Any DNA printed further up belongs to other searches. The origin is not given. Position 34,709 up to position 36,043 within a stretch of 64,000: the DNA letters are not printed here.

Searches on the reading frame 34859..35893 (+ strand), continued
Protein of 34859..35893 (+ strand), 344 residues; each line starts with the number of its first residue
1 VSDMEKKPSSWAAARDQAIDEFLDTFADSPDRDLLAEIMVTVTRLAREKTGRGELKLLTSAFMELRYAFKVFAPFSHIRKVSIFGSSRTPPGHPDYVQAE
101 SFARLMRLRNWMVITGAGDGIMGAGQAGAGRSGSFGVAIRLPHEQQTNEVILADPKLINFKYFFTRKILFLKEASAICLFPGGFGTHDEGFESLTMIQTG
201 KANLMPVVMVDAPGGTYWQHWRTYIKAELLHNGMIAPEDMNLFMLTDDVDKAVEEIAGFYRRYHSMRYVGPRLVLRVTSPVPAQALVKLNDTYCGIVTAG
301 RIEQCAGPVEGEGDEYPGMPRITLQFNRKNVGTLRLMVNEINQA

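Call 30: search_solved_structures(query=A1, max_evalue=0.001, show_alignments=2)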
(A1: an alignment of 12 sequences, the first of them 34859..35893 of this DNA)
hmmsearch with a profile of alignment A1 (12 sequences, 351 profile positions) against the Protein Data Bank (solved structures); distinct sequences matched with E-value up to 0.001: 8.
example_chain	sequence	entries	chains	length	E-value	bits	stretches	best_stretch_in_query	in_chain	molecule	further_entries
5wq3_A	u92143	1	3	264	1.6e-42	148.9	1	80-265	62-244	Cytokinin riboside 5'-monophosphate phosphoribohydrolase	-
5zi9_A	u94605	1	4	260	1.1e-41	146.2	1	87-263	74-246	Cytokinin riboside 5'-monophosphate phosphoribohydrolase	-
9us2_A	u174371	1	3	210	1.2e-40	142.7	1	87-261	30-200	Cytokinin riboside 5'-monophosphate phosphoribohydrolase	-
1wek_A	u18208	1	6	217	9.5e-33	116.7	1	85-262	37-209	hypothetical protein TT1465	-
7w2i_B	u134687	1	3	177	2.9e-07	32.9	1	106-260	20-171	Cytokinin riboside 5'-monophosphate phosphoribohydrolase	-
7w2i_A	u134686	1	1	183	3.1e-07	32.8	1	106-260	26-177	Cytokinin riboside 5'-monophosphate phosphoribohydrolase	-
3qua_A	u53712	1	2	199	2.2e-06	30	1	98-261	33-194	Putative uncharacterized protein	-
3sbx_A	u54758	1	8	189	3.4e-05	26.1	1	98-261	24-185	Putative uncharacterized protein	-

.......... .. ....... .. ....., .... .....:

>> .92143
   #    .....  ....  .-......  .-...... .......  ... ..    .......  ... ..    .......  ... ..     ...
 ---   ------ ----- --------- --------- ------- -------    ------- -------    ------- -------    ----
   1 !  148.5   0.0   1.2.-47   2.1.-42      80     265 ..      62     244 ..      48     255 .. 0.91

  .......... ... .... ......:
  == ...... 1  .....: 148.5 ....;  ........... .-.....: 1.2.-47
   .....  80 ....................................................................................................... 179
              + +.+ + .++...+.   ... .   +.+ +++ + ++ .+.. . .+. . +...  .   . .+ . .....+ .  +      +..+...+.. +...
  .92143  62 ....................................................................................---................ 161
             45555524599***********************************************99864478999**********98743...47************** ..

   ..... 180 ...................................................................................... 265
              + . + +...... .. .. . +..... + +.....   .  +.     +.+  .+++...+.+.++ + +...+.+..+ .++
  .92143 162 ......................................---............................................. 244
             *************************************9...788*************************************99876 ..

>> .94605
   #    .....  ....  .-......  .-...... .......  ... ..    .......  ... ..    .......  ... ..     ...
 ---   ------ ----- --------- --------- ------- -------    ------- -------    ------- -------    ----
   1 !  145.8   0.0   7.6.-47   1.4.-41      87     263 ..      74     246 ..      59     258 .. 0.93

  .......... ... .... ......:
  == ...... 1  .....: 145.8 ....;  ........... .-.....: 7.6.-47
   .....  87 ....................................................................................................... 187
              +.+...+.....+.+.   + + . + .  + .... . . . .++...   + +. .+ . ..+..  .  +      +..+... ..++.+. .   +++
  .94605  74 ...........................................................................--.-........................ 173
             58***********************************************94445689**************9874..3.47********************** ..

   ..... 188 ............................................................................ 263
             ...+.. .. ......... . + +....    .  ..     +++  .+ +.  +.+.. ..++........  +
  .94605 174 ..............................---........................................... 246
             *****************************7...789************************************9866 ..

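Call 44: find_encoding_contigs(protein=P0107, flank=5000, max_places=3)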
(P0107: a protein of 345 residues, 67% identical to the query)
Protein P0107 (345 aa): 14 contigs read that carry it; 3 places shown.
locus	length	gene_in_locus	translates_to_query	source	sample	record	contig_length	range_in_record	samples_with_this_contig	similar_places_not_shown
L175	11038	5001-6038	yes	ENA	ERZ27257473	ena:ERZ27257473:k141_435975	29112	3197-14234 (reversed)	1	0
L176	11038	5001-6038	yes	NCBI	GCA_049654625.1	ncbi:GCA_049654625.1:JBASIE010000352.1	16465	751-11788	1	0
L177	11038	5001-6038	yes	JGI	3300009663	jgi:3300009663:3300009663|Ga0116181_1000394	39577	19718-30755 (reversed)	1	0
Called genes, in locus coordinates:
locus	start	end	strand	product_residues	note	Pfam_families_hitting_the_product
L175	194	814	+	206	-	PF03704:BTAD (weak), PF00515:TPR_1 (weak), PF07719:TPR_2 (weak), PF13424:TPR_12 (weak), PF13432:TPR_16 (weak), PF13414:TPR_11 (weak), PF14559:TPR_19, PF04362:Iron_traffic, +6 more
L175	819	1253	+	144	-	PF22091:DUF6941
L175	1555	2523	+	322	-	PF02616:SMC_ScpA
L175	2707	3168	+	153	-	PF14588:YjgF_endoribonc, PF01042:Ribonuc_L-PSP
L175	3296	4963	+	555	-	-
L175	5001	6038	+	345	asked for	PF18306:LDcluster4 (weak), PF03641:Lysine_decarbox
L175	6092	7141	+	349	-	PF01636:APH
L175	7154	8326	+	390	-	PF00595:PDZ (faint), PF13180:PDZ_2 (faint), PF17820:PDZ_6 (faint)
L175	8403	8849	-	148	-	PF00072:Response_reg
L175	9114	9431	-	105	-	-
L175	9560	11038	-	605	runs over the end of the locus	PF00561:Abhydrolase_1, PF12146:Hydrolase_4 (faint), PF07021:MetW, PF13489:Methyltransf_23, PF08241:Methyltransf_11, PF13649:Methyltransf_25 (weak), PF13847:Methyltransf_31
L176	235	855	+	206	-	PF03704:BTAD (weak), PF00515:TPR_1 (weak), PF07719:TPR_2 (weak), PF13424:TPR_12 (weak), PF13432:TPR_16 (weak), PF13414:TPR_11 (weak), PF14559:TPR_19, PF04362:Iron_traffic, +6 more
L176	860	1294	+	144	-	PF22091:DUF6941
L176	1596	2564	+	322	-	PF02616:SMC_ScpA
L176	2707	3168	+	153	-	PF14588:YjgF_endoribonc, PF01042:Ribonuc_L-PSP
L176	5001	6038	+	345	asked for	PF18306:LDcluster4 (weak), PF03641:Lysine_decarbox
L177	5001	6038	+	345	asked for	PF18306:LDcluster4 (weak), PF03641:Lysine_decarbox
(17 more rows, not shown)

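Call 45: find_encoding_contigs(protein=P0024, flank=5000, max_places=2)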
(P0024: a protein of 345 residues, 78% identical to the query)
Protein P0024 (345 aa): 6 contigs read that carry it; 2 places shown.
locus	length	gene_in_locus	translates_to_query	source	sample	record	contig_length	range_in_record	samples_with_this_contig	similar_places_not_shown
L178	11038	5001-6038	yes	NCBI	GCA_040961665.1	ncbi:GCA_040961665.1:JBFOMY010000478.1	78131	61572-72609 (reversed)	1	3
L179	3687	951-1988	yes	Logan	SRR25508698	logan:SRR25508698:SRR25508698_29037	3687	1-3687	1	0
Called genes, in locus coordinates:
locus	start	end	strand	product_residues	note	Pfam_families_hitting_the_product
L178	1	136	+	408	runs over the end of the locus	PF00817:IMS, PF21999:IMS_HHH_1, PF11799:IMS_C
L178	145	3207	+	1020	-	PF02811:PHP, PF07733:DNA_pol3_alpha, PF17657:DNA_pol3_finger, PF14579:HHH_6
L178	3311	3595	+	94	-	PF15919:HicB_lk_antitox (weak)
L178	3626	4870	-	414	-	PF04015:DUF362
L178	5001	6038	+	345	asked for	PF18306:LDcluster4, PF03641:Lysine_decarbox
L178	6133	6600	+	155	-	PF00578:AhpC-TSA, PF08534:Redoxin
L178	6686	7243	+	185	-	PF00881:Nitroreductase (weak)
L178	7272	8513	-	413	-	PF00278:Orn_DAP_Arg_deC, PF02784:Orn_Arg_deC_N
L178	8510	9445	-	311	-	PF01904:DUF72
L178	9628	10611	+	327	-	PF00291:PALP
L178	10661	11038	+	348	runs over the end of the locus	PF04392:ABC_sub_bind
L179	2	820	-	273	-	?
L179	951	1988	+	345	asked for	PF18306:LDcluster4, PF03641:Lysine_decarbox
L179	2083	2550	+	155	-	PF00578:AhpC-TSA, PF08534:Redoxin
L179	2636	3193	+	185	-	PF00881:Nitroreductase (weak)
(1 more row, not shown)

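Call 47: predict_structure(alignment_id=A5)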
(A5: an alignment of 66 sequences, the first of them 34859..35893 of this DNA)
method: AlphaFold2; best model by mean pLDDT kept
length: 344 residues; sequences in the alignment: 66
mean_pLDDT: 86.1   pTM: 0.82
mean pLDDT of the five models: 86.1, 84.8, 81.4, 81.4, 78.8
residues with pLDDT >= 90: 191; 70-90: 113; 50-70: 26; < 50: 14
segments of 3 or more residues with pLDDT < 50: 1-4, 139-142, 161-164
pLDDT, mean of each block of 10 residues (from residue 1): 56 93 92 93 94 89 77 85 91 95 96 86 92 68 56 59 60 91 78 84 92 84 79 83 92 97 94 97 98 96 95 90 95 96 96
secondary structure, 60 per line:
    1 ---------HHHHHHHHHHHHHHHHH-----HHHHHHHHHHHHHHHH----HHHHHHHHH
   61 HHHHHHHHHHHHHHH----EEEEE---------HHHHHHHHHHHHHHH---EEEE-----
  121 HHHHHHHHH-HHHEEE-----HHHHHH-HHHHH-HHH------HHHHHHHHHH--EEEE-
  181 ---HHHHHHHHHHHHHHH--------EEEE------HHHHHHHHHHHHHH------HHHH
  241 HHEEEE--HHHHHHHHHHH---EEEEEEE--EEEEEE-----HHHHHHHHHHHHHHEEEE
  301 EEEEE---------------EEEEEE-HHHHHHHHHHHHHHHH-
elements in order: H10-26 H32-47 H52-75 E80-84 H94-108 E112-115 H121-129 E134-136 H142-147 H149-153 H164-173 E176-179 H184-198 E207-210 H217-230 H237-242 E243-246 H249-259 E263-269 E272-277 H283-296 E297-305 E321-326 H328-343

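Call 49: fold_search(model_id=the predicted structure, library=pdb)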
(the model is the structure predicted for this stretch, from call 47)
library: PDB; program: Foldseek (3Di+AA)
matches with E <= 10: 1073; with E <= 0.001: 71
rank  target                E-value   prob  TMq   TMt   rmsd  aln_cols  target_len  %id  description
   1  9us2_B                3.7e-13  1.00  0.46  0.76   4.5       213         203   36  Crystal structure of YgdH from Neisseria meningitidis (released 2025-08-06)
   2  5wq3_C                6.9e-13  1.00  0.46  0.73   4.2       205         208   35  Crystal structure of type-II LOG from Corynebacterium glutamicum (released 2017-04-12)
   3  9us2_A                1.1e-12  1.00  0.47  0.76   4.2       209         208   37  Crystal structure of YgdH from Neisseria meningitidis (released 2025-08-06)
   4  5zi9_B                1.2e-12  1.00  0.45  0.63   4.8       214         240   35  Crystal structure of type-II LOG from Streptomyces coelicolor A3 (released 2018-04-18)
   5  5wq3_B                1.3e-12  1.00  0.46  0.75   3.9       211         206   31  Crystal structure of type-II LOG from Corynebacterium glutamicum (released 2017-04-12)
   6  9us2_C                1.5e-12  1.00  0.45  0.75   4.5       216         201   36  Crystal structure of YgdH from Neisseria meningitidis (released 2025-08-06)
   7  5wq3_A                2.0e-12  1.00  0.44  0.71   4.8       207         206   33  Crystal structure of type-II LOG from Corynebacterium glutamicum (released 2017-04-12)
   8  1wek_A                4.0e-12  1.00  0.47  0.75   5.2       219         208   34  Crystal structure of the conserved hypothetical protein TT1465 from Thermus thermophilus HB8 (released 2004-11-25)
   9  5zi9_A                6.7e-12  1.00  0.44  0.69   4.4       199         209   36  Crystal structure of type-II LOG from Streptomyces coelicolor A3 (released 2018-04-18)
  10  1wek_C                1.4e-11  1.00  0.50  0.81   4.3       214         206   30  Crystal structure of the conserved hypothetical protein TT1465 from Thermus thermophilus HB8 (released 2004-11-25)
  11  1wek_F                2.5e-11  1.00  0.48  0.76   4.3       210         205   31  Crystal structure of the conserved hypothetical protein TT1465 from Thermus thermophilus HB8 (released 2004-11-25)
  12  1wek_B                2.6e-11  1.00  0.47  0.75   5.2       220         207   32  Crystal structure of the conserved hypothetical protein TT1465 from Thermus thermophilus HB8 (released 2004-11-25)
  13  1wek_E                8.2e-11  1.00  0.48  0.78   4.4       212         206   28  Crystal structure of the conserved hypothetical protein TT1465 from Thermus thermophilus HB8 (released 2004-11-25)
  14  1wek_D                9.7e-11  1.00  0.47  0.75   4.2       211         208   30  Crystal structure of the conserved hypothetical protein TT1465 from Thermus thermophilus HB8 (released 2004-11-25)
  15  7w2i_A                6.7e-08  1.00  0.39  0.70   5.4       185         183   23  Crystal structure of LOG (Rv1205) from Mycobacterium tuberculosis (released 2022-07-06)
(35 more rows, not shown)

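Call 67: search_dna_similar(query=window:34868-35890:+, collection=plasmids, mode=protein, max_rows=8)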
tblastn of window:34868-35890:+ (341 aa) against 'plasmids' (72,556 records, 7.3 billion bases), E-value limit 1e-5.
Records with a match: 61; places in all: 63; records where one place covers at least 80% of the query: 0.
Best place of each record, by identity: <60% 61.
By first word of the organism name: Mycobacterium 13; Burkholderia 7; Azospirillum 7; Caballeronia 4; Sinorhizobium 4; Paraburkholderia 3; Neisseria 2; Alloyangia 2; Ensifer 2; Nocardia 1; and 16 more.
By predicted mobility (MOB-suite, as given by PLSDB): non-mobilizable 40; mobilizable 18; conjugative 3.
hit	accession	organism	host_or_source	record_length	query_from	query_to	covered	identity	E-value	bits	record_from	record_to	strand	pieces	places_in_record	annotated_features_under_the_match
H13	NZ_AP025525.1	Mycobacterium sp. 20KCMC460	Homo sapiens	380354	9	259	74%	34.8%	5e-28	122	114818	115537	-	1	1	TIGR00730 family Rossman fold protein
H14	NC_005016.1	Mycobacterium avium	-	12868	61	259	58%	42.3%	1e-32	135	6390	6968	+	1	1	TIGR00730 family Rossman fold protein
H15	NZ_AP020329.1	Mycobacterium avium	-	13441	61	259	58%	42.3%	1e-32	135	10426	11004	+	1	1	TIGR00730 family Rossman fold protein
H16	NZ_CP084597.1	Mycobacterium intracellulare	water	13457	61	259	58%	42.3%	1e-32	135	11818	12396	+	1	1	TIGR00730 family Rossman fold protein | hypothetical protein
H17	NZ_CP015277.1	Mycobacterium intracellulare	Homo sapiens,cell culture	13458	61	259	58%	42.3%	1e-32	135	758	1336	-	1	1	TIGR00730 family Rossman fold protein | hypothetical protein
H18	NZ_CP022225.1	Mycobacterium intracellulare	Homo sapiens,sputum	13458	61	259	58%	42.3%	1e-32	135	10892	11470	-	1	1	TIGR00730 family Rossman fold protein | hypothetical protein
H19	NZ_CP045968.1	Mycobacterium intracellulare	Homo sapiens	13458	61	259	58%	42.3%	1e-32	135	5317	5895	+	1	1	TIGR00730 family Rossman fold protein | hypothetical protein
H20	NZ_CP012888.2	Mycobacterium intracellulare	sputum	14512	61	259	58%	42.3%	1e-32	135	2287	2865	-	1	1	TIGR00730 family Rossman fold protein | hypothetical protein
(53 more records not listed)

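Call 74: search_protein_families(library=padloc, proteins=[L006:7666-8400:-, L006:7340-7753:-, L004:7592-8146:-], max_evalue=0.00001)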
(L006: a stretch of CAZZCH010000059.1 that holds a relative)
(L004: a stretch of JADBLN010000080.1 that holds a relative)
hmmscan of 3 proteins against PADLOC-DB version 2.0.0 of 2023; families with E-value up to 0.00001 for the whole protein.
L006:7666-8400:- (244 aa): 9 families
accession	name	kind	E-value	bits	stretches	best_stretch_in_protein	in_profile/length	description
PDLC04368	PDC-M05A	-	3.7e-44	149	1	37-216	9-190/201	-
PDLC04372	PDC-M05A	-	1.6e-23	81.8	1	73-214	14-157/167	-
PDLC04369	PDC-M05A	-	3.4e-19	67.3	1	45-215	17-185/201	-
PDLC04370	PDC-M05A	-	1.6e-14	52.2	1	39-214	13-187/194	-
PDLC04371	PDC-M05A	-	8.4e-11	39.9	1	37-184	27-177/211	-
PDLC04903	PDC-S09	-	8.7e-08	30.4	1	135-205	27-100/108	-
PDLC04906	PDC-S09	-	2.5e-07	29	1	133-180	23-69/98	-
PDLC04905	PDC-S09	-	1.7e-06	26.3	1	132-181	19-69/101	-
PDLC04902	PDC-S09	-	2.1e-06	25.9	1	132-182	19-68/97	-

L006:7340-7753:- (137 aa): 5 families
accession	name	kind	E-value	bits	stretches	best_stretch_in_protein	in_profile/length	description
PDLC04379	PDC-M05B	-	1.2e-10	39.6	1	8-130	11-135/147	-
PDLC04378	PDC-M05B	-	2.4e-09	35.6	1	16-126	26-137/153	-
PDLC04374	PDC-M05B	-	2.4e-09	35.5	1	10-125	14-131/146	-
PDLC04377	PDC-M05B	-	4.2e-09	34.6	1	9-128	13-134/149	-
PDLC04375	PDC-M05B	-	5.9e-08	31.1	1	16-75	31-90/151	-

L004:7592-8146:- (184 aa): 5 families
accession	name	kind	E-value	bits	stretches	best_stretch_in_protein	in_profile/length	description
PDLC04368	PDC-M05A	-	2e-30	104.1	1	3-129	12-139/201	-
PDLC04372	PDC-M05A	-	3.4e-14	51.5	1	36-127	14-106/167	-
PDLC04369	PDC-M05A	-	3.5e-10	37.8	1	9-125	18-131/201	-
PDLC04371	PDC-M05A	-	1.2e-08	32.9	1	3-125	30-154/211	-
PDLC04370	PDC-M05A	-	2.9e-08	31.8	1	19-126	29-140/194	-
